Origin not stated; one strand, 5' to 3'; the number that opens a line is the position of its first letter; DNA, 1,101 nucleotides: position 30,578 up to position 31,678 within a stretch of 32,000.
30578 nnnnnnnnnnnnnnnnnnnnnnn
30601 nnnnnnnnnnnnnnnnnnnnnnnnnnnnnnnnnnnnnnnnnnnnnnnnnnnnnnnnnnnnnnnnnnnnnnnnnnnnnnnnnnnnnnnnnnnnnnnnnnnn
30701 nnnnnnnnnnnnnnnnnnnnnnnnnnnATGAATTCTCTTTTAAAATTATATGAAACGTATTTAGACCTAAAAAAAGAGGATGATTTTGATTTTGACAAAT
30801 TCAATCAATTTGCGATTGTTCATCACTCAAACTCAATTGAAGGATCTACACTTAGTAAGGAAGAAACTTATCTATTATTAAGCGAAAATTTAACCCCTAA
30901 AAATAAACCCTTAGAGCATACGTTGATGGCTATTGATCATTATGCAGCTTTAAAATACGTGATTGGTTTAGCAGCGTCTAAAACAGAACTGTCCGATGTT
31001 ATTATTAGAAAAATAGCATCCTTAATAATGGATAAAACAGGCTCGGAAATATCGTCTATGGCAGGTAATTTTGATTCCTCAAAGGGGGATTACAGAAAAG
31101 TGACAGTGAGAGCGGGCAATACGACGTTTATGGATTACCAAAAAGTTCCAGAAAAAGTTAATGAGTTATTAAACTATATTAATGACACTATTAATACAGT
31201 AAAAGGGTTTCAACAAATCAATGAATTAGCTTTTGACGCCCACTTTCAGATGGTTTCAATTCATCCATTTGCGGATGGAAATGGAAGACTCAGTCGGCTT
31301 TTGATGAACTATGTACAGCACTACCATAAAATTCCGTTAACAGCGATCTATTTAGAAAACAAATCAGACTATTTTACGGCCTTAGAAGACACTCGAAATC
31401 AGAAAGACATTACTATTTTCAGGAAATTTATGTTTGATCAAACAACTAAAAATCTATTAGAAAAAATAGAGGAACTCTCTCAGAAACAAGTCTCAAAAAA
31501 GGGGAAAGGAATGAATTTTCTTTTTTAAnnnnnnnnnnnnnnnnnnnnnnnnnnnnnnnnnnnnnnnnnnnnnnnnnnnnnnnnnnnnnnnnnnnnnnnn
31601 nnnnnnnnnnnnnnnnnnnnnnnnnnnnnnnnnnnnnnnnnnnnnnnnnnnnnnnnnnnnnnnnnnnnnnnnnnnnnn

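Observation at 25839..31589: Degenerate and intact copies of a Fic gene unit form direct repeats bracketing a 4.75-kb five-gene cassette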

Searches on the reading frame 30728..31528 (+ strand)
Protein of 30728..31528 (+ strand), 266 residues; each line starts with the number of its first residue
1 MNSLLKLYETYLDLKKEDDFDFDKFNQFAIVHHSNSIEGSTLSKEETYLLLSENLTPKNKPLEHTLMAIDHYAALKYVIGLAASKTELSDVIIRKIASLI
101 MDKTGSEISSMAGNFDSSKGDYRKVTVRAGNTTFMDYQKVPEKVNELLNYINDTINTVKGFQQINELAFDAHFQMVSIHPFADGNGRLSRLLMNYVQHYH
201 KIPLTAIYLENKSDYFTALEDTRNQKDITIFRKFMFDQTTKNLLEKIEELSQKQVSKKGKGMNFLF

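Call 8: search_protein_families(library=pfam, proteins=[window:30728-31528:+], max_evalue=0.01)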
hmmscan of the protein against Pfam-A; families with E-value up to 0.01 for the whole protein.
window:30728-31528:+ (266 aa): 1 family
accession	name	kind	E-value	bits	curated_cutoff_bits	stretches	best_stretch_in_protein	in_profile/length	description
PF02661.23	Fic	-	5.1e-17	62.9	24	1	92-195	6-91/93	Fic/DOC family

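Call 11: find_encoding_contigs(protein=window:30728-31528:+, flank=10000, max_places=10)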
Protein window:30728-31528:+ (266 aa): 22 contigs read that carry it; 10 places shown.
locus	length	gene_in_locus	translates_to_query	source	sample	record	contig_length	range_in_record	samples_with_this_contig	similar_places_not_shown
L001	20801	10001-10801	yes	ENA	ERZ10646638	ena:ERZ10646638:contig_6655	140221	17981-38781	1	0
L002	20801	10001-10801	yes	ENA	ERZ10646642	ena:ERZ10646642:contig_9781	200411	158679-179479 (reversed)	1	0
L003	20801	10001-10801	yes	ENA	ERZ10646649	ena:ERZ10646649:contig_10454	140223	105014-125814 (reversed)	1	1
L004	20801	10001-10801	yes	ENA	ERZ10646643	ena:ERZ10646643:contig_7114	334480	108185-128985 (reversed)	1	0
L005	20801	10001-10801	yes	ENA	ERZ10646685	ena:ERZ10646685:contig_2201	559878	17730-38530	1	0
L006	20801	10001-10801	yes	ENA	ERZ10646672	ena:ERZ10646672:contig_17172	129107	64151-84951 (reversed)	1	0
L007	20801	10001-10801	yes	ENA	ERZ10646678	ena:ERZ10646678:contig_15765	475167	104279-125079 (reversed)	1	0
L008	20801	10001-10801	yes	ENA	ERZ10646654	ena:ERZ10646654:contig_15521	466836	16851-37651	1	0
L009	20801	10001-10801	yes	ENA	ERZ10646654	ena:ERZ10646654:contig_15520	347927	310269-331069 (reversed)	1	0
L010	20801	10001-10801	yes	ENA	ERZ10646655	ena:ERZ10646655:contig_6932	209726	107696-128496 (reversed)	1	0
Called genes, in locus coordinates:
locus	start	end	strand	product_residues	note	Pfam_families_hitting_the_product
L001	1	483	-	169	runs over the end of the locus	-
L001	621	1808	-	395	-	PF00953:Glycos_transf_4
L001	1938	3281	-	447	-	PF13505:OMP_b-brl (weak), PF02412:TSP_3 (faint), PF00691:OmpA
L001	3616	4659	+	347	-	PF00487:FA_desaturase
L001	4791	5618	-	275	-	-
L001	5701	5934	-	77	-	-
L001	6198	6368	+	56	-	-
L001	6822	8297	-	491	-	PF02661:Fic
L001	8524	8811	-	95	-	PF01381:HTH_3, PF13443:HTH_26 (faint)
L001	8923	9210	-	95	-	PF12844:HTH_19 (weak), PF13443:HTH_26, PF13560:HTH_31, PF01381:HTH_3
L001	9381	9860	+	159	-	-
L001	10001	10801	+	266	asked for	PF02661:Fic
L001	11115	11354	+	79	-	PF07927:HicA_toxin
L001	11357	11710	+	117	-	PF05534:HicB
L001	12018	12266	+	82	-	-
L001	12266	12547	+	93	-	-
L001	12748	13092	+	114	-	-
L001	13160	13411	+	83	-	PF04014:MazE_antitoxin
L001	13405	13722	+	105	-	PF02452:PemK_toxin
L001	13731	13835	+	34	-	-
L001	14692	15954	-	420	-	PF05190:MutS_IV, PF05192:MutS_III (faint), PF00488:MutS_V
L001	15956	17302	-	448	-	PF01624:MutS_I, PF05188:MutS_II, PF05192:MutS_III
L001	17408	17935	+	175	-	PF00588:SpoU_methylase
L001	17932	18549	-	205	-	PF01712:dNK, PF02223:Thymidylate_kin (faint)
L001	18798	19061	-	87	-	PF01288:HPPK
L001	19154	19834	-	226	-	PF10977:DUF2797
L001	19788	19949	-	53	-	-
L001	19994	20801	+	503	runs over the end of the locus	PF03321:GH3, PF23571:GH3_M, PF23572:GH3_C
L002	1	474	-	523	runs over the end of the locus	PF18962:Por_Secre_tail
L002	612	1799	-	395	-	PF00953:Glycos_transf_4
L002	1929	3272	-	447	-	PF13505:OMP_b-brl (weak), PF02412:TSP_3 (faint), PF00691:OmpA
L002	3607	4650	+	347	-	PF00487:FA_desaturase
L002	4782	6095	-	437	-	PF24681:Kelch_KLHDC2_KLHL20_DRC7 (weak)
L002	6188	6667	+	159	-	-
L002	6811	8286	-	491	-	PF02661:Fic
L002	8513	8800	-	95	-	PF01381:HTH_3, PF13443:HTH_26 (faint)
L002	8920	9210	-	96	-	PF12844:HTH_19 (weak), PF13443:HTH_26, PF13560:HTH_31, PF01381:HTH_3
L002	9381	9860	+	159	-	-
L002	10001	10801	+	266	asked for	PF02661:Fic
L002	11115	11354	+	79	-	PF07927:HicA_toxin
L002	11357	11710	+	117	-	PF05534:HicB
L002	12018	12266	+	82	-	-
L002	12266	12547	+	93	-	-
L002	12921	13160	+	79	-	-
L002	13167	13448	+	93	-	PF15738:YafQ_toxin, PF05016:ParE_toxin (weak)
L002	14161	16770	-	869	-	PF01624:MutS_I, PF05188:MutS_II, PF05192:MutS_III, PF05190:MutS_IV, PF00488:MutS_V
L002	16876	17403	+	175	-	PF00588:SpoU_methylase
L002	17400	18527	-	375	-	PF01288:HPPK, PF01712:dNK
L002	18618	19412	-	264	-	PF10977:DUF2797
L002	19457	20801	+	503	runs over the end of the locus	PF03321:GH3, PF23571:GH3_M, PF23572:GH3_C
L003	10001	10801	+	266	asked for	PF02661:Fic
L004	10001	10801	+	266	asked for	PF02661:Fic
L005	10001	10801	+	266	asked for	PF02661:Fic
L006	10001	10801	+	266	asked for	PF02661:Fic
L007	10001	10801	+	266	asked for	PF02661:Fic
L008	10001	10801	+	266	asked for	PF02661:Fic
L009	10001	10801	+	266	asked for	PF02661:Fic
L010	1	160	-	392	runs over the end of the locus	PF18962:Por_Secre_tail (weak)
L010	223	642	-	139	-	-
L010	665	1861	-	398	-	PF00953:Glycos_transf_4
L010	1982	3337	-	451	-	PF13505:OMP_b-brl (weak), PF02412:TSP_3 (faint), PF00691:OmpA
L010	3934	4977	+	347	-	PF00487:FA_desaturase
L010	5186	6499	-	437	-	PF24681:Kelch_KLHDC2_KLHL20_DRC7 (weak)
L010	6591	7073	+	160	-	-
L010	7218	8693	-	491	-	PF02661:Fic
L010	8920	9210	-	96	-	PF12844:HTH_19 (weak), PF13443:HTH_26, PF13560:HTH_31, PF01381:HTH_3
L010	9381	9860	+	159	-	-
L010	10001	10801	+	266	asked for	PF02661:Fic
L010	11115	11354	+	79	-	PF07927:HicA_toxin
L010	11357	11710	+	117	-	PF05534:HicB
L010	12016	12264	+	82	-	-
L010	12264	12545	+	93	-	-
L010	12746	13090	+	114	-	-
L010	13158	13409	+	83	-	PF04014:MazE_antitoxin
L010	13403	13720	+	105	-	PF02452:PemK_toxin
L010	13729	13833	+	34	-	-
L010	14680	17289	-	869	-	PF01624:MutS_I, PF05188:MutS_II, PF05192:MutS_III, PF05190:MutS_IV, PF00488:MutS_V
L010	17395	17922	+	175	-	PF00588:SpoU_methylase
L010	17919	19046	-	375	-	PF01288:HPPK, PF01712:dNK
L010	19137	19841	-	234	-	PF10977:DUF2797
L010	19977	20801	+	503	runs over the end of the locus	PF03321:GH3, PF23571:GH3_M, PF23572:GH3_C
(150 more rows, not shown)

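Call 30: find_related_loci(query=window:30728-31528:+, collection=metagenome_contigs, flank=10000)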
Query window:30728-31528:+ (266 aa) in metagenome_contigs; peptide patterns used: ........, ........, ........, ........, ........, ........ (x = any residue, [..] = any of these).
123 stretches matched a pattern; 17 encode a relative of the query (tblastn E <= 1e-3); 17 distinct loci.
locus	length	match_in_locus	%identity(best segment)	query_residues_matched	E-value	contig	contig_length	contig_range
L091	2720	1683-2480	100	1-266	0e+0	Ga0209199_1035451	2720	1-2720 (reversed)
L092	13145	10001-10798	100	1-266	0e+0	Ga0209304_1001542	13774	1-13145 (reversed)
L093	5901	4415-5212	100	1-266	0e+0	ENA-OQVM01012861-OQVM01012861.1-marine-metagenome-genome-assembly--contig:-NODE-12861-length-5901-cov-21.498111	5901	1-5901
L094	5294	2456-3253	89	1-266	7e-154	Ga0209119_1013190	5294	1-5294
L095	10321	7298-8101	67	1-266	1e-123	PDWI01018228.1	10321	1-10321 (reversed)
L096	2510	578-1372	66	1-266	2e-127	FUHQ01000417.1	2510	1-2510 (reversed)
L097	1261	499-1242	61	21-266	6e-110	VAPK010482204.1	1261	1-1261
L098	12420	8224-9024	50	1-266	3e-84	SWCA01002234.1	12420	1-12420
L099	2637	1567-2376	47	1-266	1e-80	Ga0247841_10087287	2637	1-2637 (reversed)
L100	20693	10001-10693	42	21-251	5e-63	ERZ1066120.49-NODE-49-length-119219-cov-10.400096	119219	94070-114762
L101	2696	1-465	60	114-266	8e-59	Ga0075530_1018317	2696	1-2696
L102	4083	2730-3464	34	1-249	7e-47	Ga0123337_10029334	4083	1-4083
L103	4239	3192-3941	30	3-253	2e-43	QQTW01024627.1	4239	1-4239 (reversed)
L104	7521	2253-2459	86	198-266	3e-34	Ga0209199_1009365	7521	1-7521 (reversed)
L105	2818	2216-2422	86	198-266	3e-34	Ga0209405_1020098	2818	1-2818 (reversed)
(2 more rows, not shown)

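Call 44: search_protein_families(library=ncbifam, proteins=[window:30728-31528:+, L002:12018-12266:+, L002:12266-12547:+, L002:12921-13160:+, L001:12748-13092:+], max_evalue=0.01)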
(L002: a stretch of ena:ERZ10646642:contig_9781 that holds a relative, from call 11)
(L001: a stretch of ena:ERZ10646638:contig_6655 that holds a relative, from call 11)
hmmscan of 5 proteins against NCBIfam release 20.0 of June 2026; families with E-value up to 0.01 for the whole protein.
window:30728-31528:+ (266 aa): 5 families
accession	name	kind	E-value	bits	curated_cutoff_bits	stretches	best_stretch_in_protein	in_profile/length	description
NF046030.1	ProtAdlyltaseSoFic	equivalog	2.5e-07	30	550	1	144-247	159-270/361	protein adenylyltransferase Fic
TIGR02613.1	mob_myst_B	hypoth_equivalog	4.6e-07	29.9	124.4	1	135-196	81-140/186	mobile mystery protein B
NF041381.1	XopAC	subfamily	5e-05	22.2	450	1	133-204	345-418/451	XopAC/AvrAC family type III secretion system effector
NF046029.1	ProtAdlyltaseNmFic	equivalog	6.2e-05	22.8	230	1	121-230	49-147/177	protein adenylyltransferase Fic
NF007672.0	PRK10347.1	equivalog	0.0065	16.2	181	1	119-195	74-151/200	putative adenosine monophosphate-protein transferase Fic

L002:12018-12266:+ (82 aa): 1 family
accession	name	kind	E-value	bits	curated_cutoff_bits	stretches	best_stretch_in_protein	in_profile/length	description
NF052617.1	slr0373_blue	equivalog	0.00023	21.1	100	1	7-43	10-46/113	slr0373 family blue light stress response protein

L002:12266-12547:+ (93 aa): 0 families

L002:12921-13160:+ (79 aa): 1 family
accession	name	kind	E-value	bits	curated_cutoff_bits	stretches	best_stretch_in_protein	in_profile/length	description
NF041551.1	YlcI_YnfO_N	subfamily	0.00033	20.7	30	1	14-39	8-32/42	YlcI/YnfO family protein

L001:12748-13092:+ (114 aa): 0 families

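Call 45: search_protein_families(library=padloc, proteins=[window:30728-31528:+], max_evalue=0.01)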
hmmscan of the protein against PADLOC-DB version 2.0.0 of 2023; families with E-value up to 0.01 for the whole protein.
window:30728-31528:+ (266 aa): 9 families
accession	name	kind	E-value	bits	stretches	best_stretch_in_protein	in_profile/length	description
PDLC04840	PDC-S04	-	9.9e-27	92.1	1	30-228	15-204/227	-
PDLC03963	SoFic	-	6e-25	86.4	1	32-252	62-273/361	-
PDLC04836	PDC-S04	-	3e-23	80.3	1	25-238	24-227/244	-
PDLC04837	PDC-S04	-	1.3e-21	74.9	1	24-237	23-222/234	-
PDLC04839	PDC-S04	-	2.1e-16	58.2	1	120-225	80-189/205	-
PDLC04966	PDC-S24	-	2.6e-10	37.8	1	141-221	280-367/497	-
PDLC04838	PDC-S04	-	4.4e-10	37.7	1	120-234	84-197/209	-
PDLC04841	PDC-S04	-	2.1e-05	22.3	1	119-235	160-264/292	-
PDLC04842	PDC-S04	-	8e-05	20.4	1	120-223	63-156/202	-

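Call 52: find_homologous_proteins(query=window:30728-31528:+, max_evalue=1e-40)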
Query window:30728-31528:+ (266 aa): 1095 proteins with E <= 1e-40 among 1807 candidates; the best 120 are listed.
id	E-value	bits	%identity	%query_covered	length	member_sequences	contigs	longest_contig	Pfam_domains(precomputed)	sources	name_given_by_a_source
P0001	9.9e-169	577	100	100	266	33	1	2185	PF02661.24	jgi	-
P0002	1.0e-159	548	95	100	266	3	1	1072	PF02661.24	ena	-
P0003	2.5e-124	432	100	75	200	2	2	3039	PF02661.24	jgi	-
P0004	1.4e-119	416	72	100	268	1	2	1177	PF02661.24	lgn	-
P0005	2.6e-118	412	71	100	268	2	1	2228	PF02661.24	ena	-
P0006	5.7e-118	411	70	100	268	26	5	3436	PF02661.24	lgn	-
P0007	5.9e-118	411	70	100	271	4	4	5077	PF02661.24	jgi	jgi:Fic family protein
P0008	6.0e-118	411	70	100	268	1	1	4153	PF02661.24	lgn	-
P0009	4.3e-117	408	72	99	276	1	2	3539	PF02661.24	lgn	-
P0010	5.0e-117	408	71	99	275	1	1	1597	PF02661.24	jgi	jgi:Fic family protein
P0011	3.6e-116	405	71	99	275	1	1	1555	PF02661.24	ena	-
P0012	3.9e-116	405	72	99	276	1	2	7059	PF02661.24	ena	-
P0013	5.2e-116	405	71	99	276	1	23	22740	PF02661.24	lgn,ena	-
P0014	9.5e-116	404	70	100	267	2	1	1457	PF02661.24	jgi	jgi:Fic family protein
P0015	1.3e-115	403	71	99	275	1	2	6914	PF02661.24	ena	-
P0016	1.5e-115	403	70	99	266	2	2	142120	PF02661.24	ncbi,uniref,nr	ncbi:Fic family protein [Flavobacterium franklandianum]|uniref:Fic family protein n=1 Tax=Flavobacte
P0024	1.9e-115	403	71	99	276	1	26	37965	PF02661.24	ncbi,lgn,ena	-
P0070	1.5e-104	367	66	99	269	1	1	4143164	PF02661.24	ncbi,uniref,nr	ncbi:Fic family protein [Polaribacter cellanae]|uniref:Fic family protein n=1 Tax=Polaribacter cella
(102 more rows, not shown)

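Call 53: find_encoding_contigs(protein=P0024, flank=7000, max_places=3)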
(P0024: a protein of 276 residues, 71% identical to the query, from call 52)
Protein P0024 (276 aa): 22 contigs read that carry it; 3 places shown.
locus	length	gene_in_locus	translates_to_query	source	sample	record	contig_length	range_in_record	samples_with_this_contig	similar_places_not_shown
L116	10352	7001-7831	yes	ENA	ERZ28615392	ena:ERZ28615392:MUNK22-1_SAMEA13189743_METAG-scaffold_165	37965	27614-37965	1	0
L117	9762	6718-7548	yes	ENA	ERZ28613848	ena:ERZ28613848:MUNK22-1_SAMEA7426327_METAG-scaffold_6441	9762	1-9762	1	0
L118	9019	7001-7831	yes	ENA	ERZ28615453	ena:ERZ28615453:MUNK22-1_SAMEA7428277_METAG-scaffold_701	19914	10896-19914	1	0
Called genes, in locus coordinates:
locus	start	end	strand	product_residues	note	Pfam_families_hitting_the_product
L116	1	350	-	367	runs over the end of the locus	PF19580:Exo_endo_phos_3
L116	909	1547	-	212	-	-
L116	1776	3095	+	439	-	-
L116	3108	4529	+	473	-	PF18942:DUF5689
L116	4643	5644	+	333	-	PF02016:Peptidase_S66, PF17676:Peptidase_S66C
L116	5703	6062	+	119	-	PF08378:NERD (weak), PF02021:UPF0102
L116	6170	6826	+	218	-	-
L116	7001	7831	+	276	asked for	PF02661:Fic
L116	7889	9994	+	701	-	PF01565:FAD_binding_4, PF02913:FAD-oxidase_C, PF12838:Fer4_7 (faint), PF13183:Fer4_8 (weak)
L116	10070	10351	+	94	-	?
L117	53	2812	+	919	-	PF13620:CarboxypepD_reg, PF13715:CarbopepD_reg_2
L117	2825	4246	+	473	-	PF18942:DUF5689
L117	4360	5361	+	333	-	PF02016:Peptidase_S66, PF17676:Peptidase_S66C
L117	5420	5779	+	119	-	PF08378:NERD (weak), PF02021:UPF0102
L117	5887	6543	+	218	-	-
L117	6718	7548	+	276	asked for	PF02661:Fic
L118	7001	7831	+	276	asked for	PF02661:Fic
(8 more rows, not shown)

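Call 54: find_encoding_contigs(protein=P0016, flank=7000, max_places=2)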
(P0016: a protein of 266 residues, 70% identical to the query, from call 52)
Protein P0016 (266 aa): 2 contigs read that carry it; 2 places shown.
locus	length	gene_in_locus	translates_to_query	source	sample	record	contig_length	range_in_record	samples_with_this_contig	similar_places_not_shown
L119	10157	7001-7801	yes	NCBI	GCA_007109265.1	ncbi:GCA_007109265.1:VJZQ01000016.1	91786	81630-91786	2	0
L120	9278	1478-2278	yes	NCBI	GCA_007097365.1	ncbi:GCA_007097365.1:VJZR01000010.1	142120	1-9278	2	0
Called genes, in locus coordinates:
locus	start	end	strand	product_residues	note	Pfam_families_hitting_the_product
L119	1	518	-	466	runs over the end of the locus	PF04715:, PF00425:Chorismate_bind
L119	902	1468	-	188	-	PF04264:YceI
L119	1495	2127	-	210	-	PF00881:Nitroreductase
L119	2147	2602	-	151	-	PF01047:MarR, PF12802:MarR_2 (weak)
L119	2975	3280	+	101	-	PF00581:Rhodanese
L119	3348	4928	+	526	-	PF00171:Aldedh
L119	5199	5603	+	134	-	PF00034:Cytochrom_C, PF13442:Cytochrome_CBB3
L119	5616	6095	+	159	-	-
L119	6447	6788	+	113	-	PF02652:Lactate_perm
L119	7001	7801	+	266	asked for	PF02661:Fic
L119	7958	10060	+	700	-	PF01565:FAD_binding_4, PF02913:FAD-oxidase_C, PF12838:Fer4_7 (weak), PF13183:Fer4_8 (weak)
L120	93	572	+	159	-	-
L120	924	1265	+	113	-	PF02652:Lactate_perm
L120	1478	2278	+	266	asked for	PF02661:Fic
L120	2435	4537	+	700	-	PF01565:FAD_binding_4, PF02913:FAD-oxidase_C, PF12838:Fer4_7 (weak), PF13183:Fer4_8 (weak)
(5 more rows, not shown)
